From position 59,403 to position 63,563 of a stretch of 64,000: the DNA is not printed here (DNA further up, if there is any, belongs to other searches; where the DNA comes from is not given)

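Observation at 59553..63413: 1286-aa SARP-BTAD / degenerate cyclase / STAND ATPase / TPR fusion protein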

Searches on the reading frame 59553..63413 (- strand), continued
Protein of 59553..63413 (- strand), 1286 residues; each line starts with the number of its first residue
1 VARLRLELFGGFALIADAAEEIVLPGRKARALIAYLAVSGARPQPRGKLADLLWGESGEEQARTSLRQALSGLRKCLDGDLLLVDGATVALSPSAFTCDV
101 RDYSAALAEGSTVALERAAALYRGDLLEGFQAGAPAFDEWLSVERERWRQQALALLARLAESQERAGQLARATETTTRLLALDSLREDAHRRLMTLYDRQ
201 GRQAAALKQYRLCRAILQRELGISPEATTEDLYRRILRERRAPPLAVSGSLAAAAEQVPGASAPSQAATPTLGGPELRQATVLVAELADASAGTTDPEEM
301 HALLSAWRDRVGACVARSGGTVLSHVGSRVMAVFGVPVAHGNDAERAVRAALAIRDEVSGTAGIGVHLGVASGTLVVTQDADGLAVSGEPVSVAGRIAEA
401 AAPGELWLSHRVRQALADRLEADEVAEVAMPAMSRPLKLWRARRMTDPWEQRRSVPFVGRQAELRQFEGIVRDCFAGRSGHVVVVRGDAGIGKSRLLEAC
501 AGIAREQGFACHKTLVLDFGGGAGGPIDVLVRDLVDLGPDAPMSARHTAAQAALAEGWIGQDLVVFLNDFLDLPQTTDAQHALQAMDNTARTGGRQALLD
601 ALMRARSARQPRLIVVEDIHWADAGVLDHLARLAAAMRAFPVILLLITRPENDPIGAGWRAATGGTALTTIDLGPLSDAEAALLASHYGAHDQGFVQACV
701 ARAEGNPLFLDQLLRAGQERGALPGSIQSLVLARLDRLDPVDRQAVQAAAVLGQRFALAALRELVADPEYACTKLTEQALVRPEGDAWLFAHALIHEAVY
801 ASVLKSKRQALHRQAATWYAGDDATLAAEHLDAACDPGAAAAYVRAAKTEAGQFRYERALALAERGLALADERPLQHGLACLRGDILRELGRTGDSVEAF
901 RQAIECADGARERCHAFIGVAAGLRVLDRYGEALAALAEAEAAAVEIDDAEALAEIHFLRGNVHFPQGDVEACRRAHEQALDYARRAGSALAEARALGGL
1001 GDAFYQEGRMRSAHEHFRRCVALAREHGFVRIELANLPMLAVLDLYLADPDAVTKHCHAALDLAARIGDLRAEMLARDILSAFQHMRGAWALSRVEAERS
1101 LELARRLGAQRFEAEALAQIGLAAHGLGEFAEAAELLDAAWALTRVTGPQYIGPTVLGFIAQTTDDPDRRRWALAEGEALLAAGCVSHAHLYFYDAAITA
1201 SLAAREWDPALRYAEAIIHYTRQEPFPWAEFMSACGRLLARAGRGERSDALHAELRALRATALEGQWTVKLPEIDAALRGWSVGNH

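Call 34: search_dna_similar(query=L002:6370-7743:-, collection=plasmids, mode=protein, max_rows=25)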
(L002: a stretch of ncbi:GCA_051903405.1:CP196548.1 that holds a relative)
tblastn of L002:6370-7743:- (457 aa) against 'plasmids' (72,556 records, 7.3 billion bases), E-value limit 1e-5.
Records with a match: 60; places in all: 61; records where one place covers at least 80% of the query: 45.
Best place of each record, by identity: 60-80% 1; <60% 59.
By first word of the organism name: Rhizobium 14; Sinorhizobium 12; Streptomyces 5; Roseomonas 4; Skermanella 3; Cupriavidus 2; Phyllobacterium 2; Mesorhizobium 1; Nonomuraea 1; Agrobacterium 1; and 15 more.
By predicted mobility (MOB-suite, as given by PLSDB): non-mobilizable 35; conjugative 15; mobilizable 10.
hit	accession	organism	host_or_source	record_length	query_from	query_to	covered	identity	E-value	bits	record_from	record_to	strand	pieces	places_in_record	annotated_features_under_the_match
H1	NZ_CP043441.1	Cupriavidus campinensis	cell culture,soil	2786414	5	437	95%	65.6%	2e-156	498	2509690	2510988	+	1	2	none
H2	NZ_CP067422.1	Skermanella sp. TT6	Homo sapiens,single cell,skin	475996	1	456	100%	57.1%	3e-145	465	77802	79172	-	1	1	tetratricopeptide repeat protein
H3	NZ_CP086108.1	Skermanella mucosa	single cell,crude oil contaminated ...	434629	1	437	96%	58.1%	2e-150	480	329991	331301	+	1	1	tetratricopeptide repeat protein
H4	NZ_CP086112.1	Skermanella rosea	single cell,hydrocarbon-contaminated ...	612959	1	428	94%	59.3%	1e-145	466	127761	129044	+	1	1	tetratricopeptide repeat protein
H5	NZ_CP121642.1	Rhizobium sp. CC1099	Onobrychis viciifolia,cell culture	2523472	4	442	96%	43.0%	1e-98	331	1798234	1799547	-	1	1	none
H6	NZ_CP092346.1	Rhizobium gallicum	Phaseolus vulgaris,Cell culture,nodule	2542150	4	437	95%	43.3%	5e-98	329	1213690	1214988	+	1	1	none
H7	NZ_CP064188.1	Rhizobium sp. 007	Onobrychis viciifolia,cell culture,root ...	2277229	4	437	95%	43.3%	2e-97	327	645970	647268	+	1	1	none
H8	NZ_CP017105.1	Rhizobium gallicum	Phaseolus vulgaris,Whole ...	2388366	4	437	95%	43.1%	1e-97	328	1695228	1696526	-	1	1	none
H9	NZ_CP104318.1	Streptomyces angustmyceticus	whole organism,soil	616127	5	428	93%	43.7%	2e-85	293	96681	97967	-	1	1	tetratricopeptide repeat protein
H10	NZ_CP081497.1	Streptomyces sp. BHT-5-2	whole organism,plant soil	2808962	5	428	93%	42.5%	1e-81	282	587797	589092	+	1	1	none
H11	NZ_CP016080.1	Mesorhizobium loti NZP2037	Lotus,cell culture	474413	1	438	96%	41.1%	5e-90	306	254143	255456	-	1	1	tetratricopeptide repeat protein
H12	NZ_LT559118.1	Nonomuraea gerenzanensis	-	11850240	5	428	93%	42.2%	1e-86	296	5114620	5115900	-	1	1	none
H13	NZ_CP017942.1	Phyllobacterium zundukense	Oxytropis triphylla,cell culture,root ...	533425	5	445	96%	40.4%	1e-92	314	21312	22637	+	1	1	tetratricopeptide repeat protein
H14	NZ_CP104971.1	Phyllobacterium zundukense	Vicia costata,cell culture,root nodule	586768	5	439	95%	40.8%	2e-93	316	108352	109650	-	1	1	tetratricopeptide repeat protein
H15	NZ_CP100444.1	Streptomyces rimosus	pure culture,OTC cluster deletion ...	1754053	2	428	93%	41.2%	2e-80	278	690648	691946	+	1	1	record has no annotation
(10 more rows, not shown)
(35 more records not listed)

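Call 35: get_annotated_region(hit=H4, flank=8000)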
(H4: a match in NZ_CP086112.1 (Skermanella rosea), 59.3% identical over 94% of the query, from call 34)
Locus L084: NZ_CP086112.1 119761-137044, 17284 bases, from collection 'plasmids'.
description: Skermanella rosea strain KEMB 2255-458 plasmid pSR-1, complete sequence
organism: Skermanella rosea (NCBI taxid 1817965)
taxonomy: Bacteria; Pseudomonadota; Alphaproteobacteria; Rhodospirillales; Azospirillaceae; Skermanella; Skermanella rosea
host: -; source: single cell,hydrocarbon-contaminated desert sand; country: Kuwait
typing (MOB-suite, as given by PLSDB): mobilizable; relaxase MOBP
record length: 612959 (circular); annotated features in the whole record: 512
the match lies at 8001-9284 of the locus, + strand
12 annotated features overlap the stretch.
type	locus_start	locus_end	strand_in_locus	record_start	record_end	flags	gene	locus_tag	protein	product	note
CDS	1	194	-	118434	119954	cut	-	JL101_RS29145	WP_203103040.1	FGGY family carbohydrate kinase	GO:0005975 - carbohydrate metabolic process [Evidence IEA]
CDS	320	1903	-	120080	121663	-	-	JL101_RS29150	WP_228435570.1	acyl-CoA synthetase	-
CDS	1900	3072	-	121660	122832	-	-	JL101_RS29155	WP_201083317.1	acetyl-CoA acetyltransferase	-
CDS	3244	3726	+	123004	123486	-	-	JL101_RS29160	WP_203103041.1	TRAP transporter small permease subunit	-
CDS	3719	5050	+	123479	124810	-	-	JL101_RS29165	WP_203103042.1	TRAP transporter large permease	GO:0008643 - carbohydrate transport [Evidence IEA]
CDS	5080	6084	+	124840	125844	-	-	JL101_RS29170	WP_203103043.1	DctP family TRAP transporter solute-binding subunit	GO:0006810 - transport [Evidence IEA]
CDS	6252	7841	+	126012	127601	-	-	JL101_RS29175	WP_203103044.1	histidine kinase dimerization/phosphoacceptor domain -containing protein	-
CDS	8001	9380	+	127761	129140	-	-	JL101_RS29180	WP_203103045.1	tetratricopeptide repeat protein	-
CDS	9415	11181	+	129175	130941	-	-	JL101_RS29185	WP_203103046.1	hypothetical protein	-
CDS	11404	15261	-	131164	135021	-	-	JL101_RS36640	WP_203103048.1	BTAD domain-containing putative transcriptional regulator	-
CDS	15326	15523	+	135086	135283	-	-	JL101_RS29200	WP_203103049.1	hypothetical protein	-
CDS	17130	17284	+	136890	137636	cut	-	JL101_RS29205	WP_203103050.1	hypothetical protein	-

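Call 36: get_annotated_region(hit=H1, flank=8000)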
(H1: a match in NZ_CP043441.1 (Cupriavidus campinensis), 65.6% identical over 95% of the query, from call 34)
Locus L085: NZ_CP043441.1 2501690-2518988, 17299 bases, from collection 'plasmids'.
description: Cupriavidus campinensis strain MJ1 plasmid unnamed1, complete sequence
organism: Cupriavidus campinensis (NCBI taxid 151783)
taxonomy: Bacteria; Pseudomonadota; Betaproteobacteria; Burkholderiales; Burkholderiaceae; Cupriavidus; Cupriavidus campinensis
host: -; source: cell culture,soil; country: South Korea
typing (MOB-suite, as given by PLSDB): mobilizable; relaxase MOBP
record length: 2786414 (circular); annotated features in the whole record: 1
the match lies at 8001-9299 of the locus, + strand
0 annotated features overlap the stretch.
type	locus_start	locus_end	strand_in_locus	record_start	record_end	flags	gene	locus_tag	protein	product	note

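Call 45: find_homologous_proteins(query=L001:6473-7840:-, max_evalue=0.00001)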
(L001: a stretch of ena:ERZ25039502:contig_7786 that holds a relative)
Query L001:6473-7840:- (456 aa): 7004 proteins with E <= 0.00001 among 8000 candidates; the best 120 are listed.
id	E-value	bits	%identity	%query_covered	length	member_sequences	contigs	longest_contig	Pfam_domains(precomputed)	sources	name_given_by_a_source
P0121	0.0e+0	1020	100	100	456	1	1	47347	-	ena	-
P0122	4.5e-275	931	92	100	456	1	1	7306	PF13428.13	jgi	jgi:tetratricopeptide (TPR) repeat protein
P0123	1.3e-246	837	85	97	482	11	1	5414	-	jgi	jgi:tetratricopeptide (TPR) repeat protein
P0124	2.4e-246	836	85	98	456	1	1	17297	-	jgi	jgi:tetratricopeptide (TPR) repeat protein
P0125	1.5e-242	824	83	99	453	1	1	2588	-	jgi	jgi:tetratricopeptide (TPR) repeat protein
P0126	2.9e-204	697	71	94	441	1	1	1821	-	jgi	-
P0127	2.7e-202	691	68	96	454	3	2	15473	PF13428.13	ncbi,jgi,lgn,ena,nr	ncbi:MAG TPA: tetratricopeptide repeat protein [Burkholderiales bacterium]|jgi:tetratricopeptide (TP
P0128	1.3e-200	685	69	96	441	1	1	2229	-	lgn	-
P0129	3.2e-199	681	68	96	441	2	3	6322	-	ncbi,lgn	-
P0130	2.6e-198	678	69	94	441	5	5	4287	-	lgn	-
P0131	2.0e-195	668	68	97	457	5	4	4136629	-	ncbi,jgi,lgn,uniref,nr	ncbi:peptidylprolyl isomerase [Cupriavidus necator]|uniref:tetratricopeptide repeat protein n=1 Tax=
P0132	2.7e-195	668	67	97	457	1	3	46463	-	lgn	-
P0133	3.7e-195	667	67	97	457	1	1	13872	-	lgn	-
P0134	7.2e-195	666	67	98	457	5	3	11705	-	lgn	-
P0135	1.2e-194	666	67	97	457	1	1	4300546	-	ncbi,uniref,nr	ncbi:tetratricopeptide repeat protein [Cupriavidus necator]|uniref:tetratricopeptide repeat protein 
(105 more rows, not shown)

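Call 55: find_encoding_contigs(protein=P0075, flank=6000, max_places=1)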
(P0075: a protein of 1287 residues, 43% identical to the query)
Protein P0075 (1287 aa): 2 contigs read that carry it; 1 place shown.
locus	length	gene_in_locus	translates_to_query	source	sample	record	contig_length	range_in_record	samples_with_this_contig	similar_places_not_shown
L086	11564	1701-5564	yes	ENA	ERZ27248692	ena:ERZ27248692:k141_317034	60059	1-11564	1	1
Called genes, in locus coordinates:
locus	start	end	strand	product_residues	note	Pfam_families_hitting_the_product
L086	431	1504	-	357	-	PF21320:WHD_Rv2258c, PF13489:Methyltransf_23, PF00891:Methyltransf_2, PF01209:Ubie_methyltran (weak), PF08241:Methyltransf_11, PF08242:Methyltransf_12, PF13649:Methyltransf_25, PF13847:Methyltransf_31, +4 more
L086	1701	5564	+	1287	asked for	PF00486:Trans_reg_C (faint), PF03704:BTAD, PF00515:TPR_1 (faint), PF00211:Guanylate_cyc, PF13191:AAA_16, PF13424:TPR_12 (weak)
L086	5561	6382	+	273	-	PF00561:Abhydrolase_1, PF12146:Hydrolase_4, PF12697:Abhydrolase_6, PF03096:Ndr (weak)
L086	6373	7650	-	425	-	PF01979:Amidohydro_1, PF07969:Amidohydro_3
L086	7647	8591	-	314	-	PF02653:BPD_transp_2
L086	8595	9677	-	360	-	PF02653:BPD_transp_2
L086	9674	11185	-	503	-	PF00005:ABC_tran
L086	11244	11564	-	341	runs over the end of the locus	PF02608:Bmp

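Call 56: find_encoding_contigs(protein=P0072, flank=6000, max_places=1)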
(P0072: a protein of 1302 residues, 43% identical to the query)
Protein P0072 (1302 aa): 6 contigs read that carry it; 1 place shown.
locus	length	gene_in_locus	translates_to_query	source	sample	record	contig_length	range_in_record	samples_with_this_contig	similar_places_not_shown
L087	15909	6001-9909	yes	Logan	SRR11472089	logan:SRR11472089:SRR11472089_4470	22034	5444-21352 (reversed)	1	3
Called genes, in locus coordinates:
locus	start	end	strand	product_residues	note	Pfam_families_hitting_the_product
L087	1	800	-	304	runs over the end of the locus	PF00528:BPD_transp_1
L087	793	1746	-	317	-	PF19300:BPD_transp_1_N, PF00528:BPD_transp_1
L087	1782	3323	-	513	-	PF00496:SBP_bac_5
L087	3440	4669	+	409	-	PF02515:CoA_transf_3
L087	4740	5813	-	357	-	PF21320:WHD_Rv2258c, PF13489:Methyltransf_23, PF02353:CMAS (weak), PF05175:MTS (weak), PF08241:Methyltransf_11, PF08242:Methyltransf_12, PF13649:Methyltransf_25, PF13847:Methyltransf_31, +3 more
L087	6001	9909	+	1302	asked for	PF07719:TPR_2 (faint), PF03704:BTAD, PF00515:TPR_1 (faint), PF13181:TPR_8 (faint), PF00211:Guanylate_cyc, PF13191:AAA_16, PF13424:TPR_12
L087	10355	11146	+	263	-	PF01656:CbiA, PF09140:MipZ (faint), PF13614:AAA_31 (weak)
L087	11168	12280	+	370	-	-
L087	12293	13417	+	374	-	PF10098:DUF2336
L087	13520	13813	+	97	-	PF07045:DUF1330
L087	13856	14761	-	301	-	PF00106:adh_short, PF08659:KR, PF13561:adh_short_C2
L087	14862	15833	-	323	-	PF00487:FA_desaturase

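Call 57: find_encoding_contigs(protein=P0022, flank=6000, max_places=1)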
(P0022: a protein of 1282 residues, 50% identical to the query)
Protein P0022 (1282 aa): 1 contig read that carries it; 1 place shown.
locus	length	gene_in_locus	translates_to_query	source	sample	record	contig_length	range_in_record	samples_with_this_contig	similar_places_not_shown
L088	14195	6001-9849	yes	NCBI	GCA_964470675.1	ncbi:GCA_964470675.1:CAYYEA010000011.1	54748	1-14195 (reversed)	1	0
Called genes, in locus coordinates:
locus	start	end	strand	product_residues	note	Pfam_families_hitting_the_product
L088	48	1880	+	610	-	PF00916:Sulfate_transp, PF01740:STAS (weak)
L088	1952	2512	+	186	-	PF02635:DsrE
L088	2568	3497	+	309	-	PF13531:SBP_bac_11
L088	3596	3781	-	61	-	-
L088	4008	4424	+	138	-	PF16747:Adhesin_E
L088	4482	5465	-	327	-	PF12852:Cupin_6 (faint), PF00165:HTH_AraC, PF12833:HTH_18, PF00165:HTH_AraC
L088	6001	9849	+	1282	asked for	PF13424:TPR_12 (faint), PF03704:BTAD, PF00515:TPR_1 (faint), PF00211:Guanylate_cyc, PF13191:AAA_16, PF13181:TPR_8 (faint)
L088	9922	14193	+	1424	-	?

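Call 58: find_encoding_contigs(protein=P0120, flank=6000, max_places=1)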
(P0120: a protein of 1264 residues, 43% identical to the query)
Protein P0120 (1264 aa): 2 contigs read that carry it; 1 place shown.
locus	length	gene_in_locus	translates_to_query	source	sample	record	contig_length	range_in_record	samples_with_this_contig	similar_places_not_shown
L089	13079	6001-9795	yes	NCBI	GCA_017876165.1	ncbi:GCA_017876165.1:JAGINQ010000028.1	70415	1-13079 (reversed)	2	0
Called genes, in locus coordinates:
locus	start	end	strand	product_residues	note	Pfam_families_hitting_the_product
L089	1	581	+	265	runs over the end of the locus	PF00392:GntR, PF07702:UTRA (weak)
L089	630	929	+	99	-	-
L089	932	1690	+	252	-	PF13489:Methyltransf_23, PF13847:Methyltransf_31, PF08241:Methyltransf_11, PF08242:Methyltransf_12, PF13649:Methyltransf_25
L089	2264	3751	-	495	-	PF00392:GntR, PF00155:Aminotran_1_2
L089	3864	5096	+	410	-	PF03594:BenE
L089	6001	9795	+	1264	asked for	PF00486:Trans_reg_C (weak), PF03704:BTAD, PF13191:AAA_16, PF17874:TPR_MalT (weak), PF13424:TPR_12 (weak)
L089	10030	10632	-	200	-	PF13302:Acetyltransf_3 (weak), PF00583:Acetyltransf_1, PF13508:Acetyltransf_7 (weak), PF13673:Acetyltransf_10 (faint), PF08445:FR47 (weak)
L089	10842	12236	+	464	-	PF13428:TPR_14 (faint)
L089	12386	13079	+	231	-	PF05598:DUF772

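Call 62: predict_structure(alignment_id=A5)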
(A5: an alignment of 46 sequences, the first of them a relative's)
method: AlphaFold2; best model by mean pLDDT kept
length: 456 residues; sequences in the alignment: 46
mean_pLDDT: 93.0   pTM: 0.90
mean pLDDT of the five models: 93.0, 91.2, 90.5, 89.1, 88.6
residues with pLDDT >= 90: 386; 70-90: 58; 50-70: 3; < 50: 9
segments of 3 or more residues with pLDDT < 50: 448-456
pLDDT, mean of each block of 10 residues (from residue 1): 90 96 96 93 97 98 91 98 96 98 95 98 98 93 96 95 97 95 97 93 94 96 83 90 96 95 83 94 94 94 90 96 97 97 93 96 98 97 86 90 97 96 90 95 67 43
secondary structure, 60 per line:
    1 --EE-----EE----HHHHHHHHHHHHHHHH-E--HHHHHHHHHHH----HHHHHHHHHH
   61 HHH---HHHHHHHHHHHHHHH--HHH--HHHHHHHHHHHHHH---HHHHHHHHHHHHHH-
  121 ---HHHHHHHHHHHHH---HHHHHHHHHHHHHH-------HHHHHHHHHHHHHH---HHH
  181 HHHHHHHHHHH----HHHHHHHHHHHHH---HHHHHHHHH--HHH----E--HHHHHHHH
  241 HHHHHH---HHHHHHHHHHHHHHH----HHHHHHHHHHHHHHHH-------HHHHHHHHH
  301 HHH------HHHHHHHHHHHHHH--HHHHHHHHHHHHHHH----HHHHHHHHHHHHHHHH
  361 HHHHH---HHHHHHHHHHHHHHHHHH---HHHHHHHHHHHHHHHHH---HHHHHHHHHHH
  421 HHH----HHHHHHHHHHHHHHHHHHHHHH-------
elements in order: H16-31 H36-46 H51-63 H67-81 H89-102 H106-119 H124-136 H140-153 H161-174 H178-191 H196-208 H212-220 H233-246 H250-264 H269-284 H292-303 H310-323 H326-340 H345-365 H369-386 H390-406 H410-423 H428-449
